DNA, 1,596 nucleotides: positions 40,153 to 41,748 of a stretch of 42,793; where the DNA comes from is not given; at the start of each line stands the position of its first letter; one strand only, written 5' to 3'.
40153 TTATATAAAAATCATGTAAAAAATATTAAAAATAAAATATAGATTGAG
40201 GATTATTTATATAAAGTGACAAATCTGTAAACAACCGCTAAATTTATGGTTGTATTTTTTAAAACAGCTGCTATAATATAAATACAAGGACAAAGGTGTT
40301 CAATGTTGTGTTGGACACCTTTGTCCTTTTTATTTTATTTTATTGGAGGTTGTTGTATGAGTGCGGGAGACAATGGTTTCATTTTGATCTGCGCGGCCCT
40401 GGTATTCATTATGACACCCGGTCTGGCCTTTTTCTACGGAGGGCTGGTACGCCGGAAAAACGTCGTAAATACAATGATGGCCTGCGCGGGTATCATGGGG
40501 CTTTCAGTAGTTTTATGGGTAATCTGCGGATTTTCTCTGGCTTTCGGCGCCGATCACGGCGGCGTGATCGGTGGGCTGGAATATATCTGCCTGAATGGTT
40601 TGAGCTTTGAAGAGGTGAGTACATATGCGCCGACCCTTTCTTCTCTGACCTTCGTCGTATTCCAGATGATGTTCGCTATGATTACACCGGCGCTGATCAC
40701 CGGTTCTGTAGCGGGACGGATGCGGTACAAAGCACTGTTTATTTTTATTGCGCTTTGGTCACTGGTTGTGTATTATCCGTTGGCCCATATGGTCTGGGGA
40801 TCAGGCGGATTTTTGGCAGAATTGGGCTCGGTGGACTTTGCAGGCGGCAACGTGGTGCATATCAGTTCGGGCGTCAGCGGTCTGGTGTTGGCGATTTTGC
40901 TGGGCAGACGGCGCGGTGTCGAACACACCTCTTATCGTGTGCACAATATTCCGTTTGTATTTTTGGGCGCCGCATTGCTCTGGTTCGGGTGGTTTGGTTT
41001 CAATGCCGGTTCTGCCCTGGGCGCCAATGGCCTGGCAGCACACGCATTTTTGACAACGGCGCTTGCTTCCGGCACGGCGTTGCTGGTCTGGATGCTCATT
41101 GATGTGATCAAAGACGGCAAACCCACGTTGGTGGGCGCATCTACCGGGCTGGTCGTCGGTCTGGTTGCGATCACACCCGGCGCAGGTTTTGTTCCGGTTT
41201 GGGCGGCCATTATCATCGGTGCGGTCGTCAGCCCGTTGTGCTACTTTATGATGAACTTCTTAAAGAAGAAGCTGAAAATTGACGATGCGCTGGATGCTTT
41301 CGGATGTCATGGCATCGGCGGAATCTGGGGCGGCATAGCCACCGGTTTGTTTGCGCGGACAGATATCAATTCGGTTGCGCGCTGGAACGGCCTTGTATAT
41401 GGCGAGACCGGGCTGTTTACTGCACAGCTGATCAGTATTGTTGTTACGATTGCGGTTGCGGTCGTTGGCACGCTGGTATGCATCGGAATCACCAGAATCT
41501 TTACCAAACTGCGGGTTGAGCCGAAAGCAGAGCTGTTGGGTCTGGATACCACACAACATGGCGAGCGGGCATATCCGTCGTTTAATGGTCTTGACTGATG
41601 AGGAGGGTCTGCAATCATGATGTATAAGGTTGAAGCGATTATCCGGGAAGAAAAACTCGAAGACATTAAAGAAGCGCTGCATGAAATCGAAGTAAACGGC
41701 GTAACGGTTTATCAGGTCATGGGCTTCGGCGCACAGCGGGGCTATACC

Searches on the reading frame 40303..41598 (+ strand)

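Call 61: search_protein_families(library=pfam, proteins=[window:40303-41598:+], max_evalue=0.0001)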
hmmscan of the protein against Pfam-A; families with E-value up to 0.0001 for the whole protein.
window:40303-41598:+ (431 aa): 1 family
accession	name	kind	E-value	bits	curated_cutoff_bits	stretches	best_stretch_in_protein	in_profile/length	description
PF00909.26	Ammonium_transp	-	7.1e-123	410.7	23.2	1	26-424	2-399/399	Ammonium Transporter Family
